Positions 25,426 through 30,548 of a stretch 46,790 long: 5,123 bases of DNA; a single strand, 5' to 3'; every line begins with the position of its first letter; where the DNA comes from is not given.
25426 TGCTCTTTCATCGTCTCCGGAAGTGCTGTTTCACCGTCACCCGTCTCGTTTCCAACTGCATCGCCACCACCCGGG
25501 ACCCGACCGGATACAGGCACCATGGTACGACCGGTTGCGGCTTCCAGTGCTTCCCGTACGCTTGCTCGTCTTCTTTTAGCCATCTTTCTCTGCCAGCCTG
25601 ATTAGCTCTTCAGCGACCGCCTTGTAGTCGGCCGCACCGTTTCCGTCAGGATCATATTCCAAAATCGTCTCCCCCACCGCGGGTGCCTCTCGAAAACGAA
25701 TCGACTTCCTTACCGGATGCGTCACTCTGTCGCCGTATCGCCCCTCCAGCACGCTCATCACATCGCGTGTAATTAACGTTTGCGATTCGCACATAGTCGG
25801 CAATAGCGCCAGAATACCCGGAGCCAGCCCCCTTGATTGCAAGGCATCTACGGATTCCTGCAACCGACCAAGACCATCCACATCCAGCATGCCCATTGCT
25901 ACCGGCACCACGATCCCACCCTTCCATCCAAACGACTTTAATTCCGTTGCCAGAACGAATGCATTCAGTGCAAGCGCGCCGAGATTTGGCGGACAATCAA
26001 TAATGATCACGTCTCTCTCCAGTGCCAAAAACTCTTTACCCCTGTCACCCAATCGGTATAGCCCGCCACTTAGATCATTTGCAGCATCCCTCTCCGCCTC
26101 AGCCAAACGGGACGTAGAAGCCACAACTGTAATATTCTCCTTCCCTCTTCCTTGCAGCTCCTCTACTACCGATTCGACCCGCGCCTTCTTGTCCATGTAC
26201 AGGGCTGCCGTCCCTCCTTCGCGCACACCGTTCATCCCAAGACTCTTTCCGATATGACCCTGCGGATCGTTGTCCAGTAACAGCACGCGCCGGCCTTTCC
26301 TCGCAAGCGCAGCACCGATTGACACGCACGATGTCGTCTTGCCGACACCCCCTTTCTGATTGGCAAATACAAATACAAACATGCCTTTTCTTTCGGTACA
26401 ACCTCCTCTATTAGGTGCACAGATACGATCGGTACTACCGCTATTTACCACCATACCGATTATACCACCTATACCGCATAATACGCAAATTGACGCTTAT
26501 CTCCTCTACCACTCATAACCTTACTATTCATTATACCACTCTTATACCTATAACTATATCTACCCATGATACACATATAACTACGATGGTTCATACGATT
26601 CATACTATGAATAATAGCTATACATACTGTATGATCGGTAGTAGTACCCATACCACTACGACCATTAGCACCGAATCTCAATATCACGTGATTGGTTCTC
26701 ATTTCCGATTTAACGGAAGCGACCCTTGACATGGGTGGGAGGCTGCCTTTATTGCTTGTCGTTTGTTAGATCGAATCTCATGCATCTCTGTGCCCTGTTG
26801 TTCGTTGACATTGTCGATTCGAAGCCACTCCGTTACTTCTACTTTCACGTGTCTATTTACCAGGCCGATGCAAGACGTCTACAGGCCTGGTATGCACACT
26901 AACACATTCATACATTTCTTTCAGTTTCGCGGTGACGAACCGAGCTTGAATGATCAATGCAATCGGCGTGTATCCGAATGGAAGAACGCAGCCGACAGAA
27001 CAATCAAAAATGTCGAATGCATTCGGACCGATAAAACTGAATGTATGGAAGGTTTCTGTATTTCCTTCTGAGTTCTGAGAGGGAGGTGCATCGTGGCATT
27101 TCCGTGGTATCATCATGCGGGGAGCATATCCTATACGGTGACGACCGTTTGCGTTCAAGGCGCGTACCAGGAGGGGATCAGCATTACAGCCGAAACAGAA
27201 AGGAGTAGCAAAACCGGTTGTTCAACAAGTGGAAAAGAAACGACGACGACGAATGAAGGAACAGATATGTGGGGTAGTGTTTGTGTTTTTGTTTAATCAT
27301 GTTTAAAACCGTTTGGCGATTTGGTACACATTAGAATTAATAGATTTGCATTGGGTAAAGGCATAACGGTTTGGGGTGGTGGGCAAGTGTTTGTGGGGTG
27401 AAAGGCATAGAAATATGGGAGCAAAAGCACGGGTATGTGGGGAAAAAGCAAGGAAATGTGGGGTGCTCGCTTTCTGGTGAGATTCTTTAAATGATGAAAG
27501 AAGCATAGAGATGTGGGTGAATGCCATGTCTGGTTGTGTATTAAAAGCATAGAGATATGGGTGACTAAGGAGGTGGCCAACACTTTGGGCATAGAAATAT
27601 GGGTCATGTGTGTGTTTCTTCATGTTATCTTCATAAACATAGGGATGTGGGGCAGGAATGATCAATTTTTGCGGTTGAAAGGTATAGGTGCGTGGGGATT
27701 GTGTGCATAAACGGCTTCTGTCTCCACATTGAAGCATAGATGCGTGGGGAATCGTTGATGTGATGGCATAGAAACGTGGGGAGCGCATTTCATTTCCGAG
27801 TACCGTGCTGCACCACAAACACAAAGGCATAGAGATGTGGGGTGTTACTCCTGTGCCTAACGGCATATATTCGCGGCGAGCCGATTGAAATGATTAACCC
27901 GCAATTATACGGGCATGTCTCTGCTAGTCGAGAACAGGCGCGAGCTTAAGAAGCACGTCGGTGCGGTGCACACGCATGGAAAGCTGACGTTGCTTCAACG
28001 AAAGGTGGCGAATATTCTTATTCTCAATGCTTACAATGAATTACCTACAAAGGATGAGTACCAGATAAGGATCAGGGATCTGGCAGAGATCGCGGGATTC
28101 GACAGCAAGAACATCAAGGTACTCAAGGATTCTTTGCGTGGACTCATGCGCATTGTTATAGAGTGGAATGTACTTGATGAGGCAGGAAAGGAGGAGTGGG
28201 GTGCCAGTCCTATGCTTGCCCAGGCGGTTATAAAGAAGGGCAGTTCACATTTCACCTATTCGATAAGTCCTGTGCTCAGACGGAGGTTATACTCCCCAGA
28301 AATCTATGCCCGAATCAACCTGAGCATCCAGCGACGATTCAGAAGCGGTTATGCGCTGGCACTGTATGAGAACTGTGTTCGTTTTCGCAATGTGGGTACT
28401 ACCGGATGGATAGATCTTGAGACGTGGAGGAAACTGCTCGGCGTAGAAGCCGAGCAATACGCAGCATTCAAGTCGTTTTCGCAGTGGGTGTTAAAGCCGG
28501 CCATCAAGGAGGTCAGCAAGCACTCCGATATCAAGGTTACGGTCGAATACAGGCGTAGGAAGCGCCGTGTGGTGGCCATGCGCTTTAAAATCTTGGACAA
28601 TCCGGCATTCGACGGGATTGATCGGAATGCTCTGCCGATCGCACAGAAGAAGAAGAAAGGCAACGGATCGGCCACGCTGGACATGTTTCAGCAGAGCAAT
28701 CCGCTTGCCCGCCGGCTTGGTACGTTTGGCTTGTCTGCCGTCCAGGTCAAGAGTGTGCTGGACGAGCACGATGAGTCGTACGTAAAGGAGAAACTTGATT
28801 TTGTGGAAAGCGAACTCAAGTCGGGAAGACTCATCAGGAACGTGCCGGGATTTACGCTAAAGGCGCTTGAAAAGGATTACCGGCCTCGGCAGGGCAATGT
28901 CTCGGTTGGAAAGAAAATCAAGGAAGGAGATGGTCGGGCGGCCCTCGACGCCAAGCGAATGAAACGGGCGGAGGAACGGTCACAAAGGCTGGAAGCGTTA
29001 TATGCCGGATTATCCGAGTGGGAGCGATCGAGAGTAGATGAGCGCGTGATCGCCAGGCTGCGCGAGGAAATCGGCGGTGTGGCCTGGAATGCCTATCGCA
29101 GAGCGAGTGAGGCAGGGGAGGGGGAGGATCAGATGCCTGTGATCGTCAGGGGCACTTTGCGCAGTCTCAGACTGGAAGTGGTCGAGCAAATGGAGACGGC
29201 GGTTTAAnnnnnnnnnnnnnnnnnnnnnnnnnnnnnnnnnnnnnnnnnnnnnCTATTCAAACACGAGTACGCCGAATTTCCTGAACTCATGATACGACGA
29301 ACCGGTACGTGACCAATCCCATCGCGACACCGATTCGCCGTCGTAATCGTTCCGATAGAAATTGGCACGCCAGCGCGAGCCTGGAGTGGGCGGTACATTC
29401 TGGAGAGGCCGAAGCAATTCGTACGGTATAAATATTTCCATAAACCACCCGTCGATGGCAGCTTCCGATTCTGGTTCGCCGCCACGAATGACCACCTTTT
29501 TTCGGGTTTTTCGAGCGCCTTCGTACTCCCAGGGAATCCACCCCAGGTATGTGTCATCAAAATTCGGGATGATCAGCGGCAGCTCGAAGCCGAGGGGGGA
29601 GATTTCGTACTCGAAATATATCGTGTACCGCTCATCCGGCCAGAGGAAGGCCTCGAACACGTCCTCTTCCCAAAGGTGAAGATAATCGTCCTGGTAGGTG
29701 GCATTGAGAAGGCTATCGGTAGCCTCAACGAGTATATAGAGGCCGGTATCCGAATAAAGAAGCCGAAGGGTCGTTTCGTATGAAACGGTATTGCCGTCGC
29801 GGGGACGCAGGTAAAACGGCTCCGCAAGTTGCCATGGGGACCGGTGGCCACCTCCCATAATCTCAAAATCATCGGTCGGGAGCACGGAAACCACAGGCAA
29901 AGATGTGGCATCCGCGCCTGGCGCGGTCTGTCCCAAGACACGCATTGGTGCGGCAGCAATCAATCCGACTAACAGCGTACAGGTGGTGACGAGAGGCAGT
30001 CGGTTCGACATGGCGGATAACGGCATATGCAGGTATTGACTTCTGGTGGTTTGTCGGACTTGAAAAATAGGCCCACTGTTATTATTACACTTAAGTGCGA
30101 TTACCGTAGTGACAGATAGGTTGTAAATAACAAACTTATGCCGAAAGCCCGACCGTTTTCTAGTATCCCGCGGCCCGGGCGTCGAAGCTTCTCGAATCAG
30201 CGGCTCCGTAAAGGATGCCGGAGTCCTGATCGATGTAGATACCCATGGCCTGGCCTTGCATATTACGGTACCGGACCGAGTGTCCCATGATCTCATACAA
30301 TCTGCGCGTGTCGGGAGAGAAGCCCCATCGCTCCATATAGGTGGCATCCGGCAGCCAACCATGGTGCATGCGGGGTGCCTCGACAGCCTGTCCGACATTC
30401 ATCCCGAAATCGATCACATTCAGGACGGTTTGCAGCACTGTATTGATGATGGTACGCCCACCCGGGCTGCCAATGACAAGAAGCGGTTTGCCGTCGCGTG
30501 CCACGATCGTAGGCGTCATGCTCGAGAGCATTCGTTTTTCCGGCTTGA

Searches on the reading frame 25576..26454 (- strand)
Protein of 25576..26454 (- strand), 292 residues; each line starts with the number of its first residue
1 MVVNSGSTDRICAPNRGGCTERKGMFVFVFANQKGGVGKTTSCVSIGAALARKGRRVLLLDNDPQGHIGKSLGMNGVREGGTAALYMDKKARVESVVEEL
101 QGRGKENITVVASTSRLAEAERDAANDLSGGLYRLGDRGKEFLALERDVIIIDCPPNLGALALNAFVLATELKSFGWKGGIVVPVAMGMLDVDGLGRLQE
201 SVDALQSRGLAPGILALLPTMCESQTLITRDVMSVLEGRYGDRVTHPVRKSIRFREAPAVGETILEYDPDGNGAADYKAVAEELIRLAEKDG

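Call 9: search_protein_families(library=pfam, proteins=[window:25576-26454:-], max_evalue=0.01)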
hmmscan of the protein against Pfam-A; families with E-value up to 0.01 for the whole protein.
window:25576-26454:- (292 aa): 9 families
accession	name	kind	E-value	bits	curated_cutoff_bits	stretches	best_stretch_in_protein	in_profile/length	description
PF13614.12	AAA_31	-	6.5e-26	91.8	27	1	27-208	3-170/177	AAA domain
PF01656.29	CbiA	-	2.2e-17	63.6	25.4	1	29-264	2-125/125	CobQ/CobB/MinD/ParA nucleotide binding domain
PF09140.17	MipZ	-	1.1e-08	35.2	20.7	1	27-65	2-40/262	ATPase MipZ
PF10609.15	ParA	-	3.7e-08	33.5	27.1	1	30-76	8-55/246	NUBPL iron-transfer P-loop NTPase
PF02374.21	ArsA_ATPase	-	1.5e-07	31.4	24.3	1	28-73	3-48/305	Anion-transporting ATPase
PF00142.24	Fer4_NifH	-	8.9e-07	29.1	25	1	34-109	8-82/271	4Fe-4S iron sulfur cluster binding proteins, NifH/frxC family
PF07015.17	VirC1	-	5.8e-05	23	24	1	27-64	3-40/231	VirC1 protein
PF06564.18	CBP_BcsQ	-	0.00052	20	21.3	1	30-98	6-74/234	Cellulose biosynthesis protein BcsQ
PF25199.1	nSTAND_NTPase5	-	0.00072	19.8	34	1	21-122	36-139/145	Novel STAND NTPase 5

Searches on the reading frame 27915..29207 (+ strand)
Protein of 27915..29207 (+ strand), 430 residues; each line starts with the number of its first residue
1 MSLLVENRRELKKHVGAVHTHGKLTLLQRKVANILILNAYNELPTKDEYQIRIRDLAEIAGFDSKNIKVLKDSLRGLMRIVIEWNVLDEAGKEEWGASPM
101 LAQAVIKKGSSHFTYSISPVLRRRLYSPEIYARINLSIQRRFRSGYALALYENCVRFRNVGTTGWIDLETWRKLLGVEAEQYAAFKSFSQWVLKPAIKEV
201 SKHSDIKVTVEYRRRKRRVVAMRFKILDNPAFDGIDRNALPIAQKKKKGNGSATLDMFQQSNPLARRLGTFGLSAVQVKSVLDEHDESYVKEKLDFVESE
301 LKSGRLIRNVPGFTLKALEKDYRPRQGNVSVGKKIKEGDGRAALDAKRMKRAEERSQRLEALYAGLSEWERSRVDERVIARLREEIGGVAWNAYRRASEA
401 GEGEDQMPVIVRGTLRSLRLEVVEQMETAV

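Call 9: search_protein_families(library=pfam, proteins=[window:27915-29207:+], max_evalue=0.01)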
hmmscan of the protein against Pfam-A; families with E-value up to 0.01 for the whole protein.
window:27915-29207:+ (430 aa): 2 families
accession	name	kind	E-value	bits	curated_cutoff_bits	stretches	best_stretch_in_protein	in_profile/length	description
PF01051.27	Rep3_N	-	6.9e-20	72.3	22.4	1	11-154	2-140/141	Initiator Replication protein, WH1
PF21205.3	Rep3_C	-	8.6e-17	61.6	21.1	1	168-226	2-59/59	Initiator Rep protein, WH2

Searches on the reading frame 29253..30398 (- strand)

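Call 9: search_protein_families(library=pfam, proteins=[window:29253-30398:-], max_evalue=0.01)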
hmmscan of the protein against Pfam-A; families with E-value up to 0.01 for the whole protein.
window:29253-30398:- (381 aa): 1 family
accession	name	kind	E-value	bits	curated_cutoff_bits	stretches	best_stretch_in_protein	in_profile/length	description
PF06452.16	CBM9_1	-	7.2e-07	29.7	23.4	1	206-265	30-85/185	Carbohydrate family 9 binding domain-like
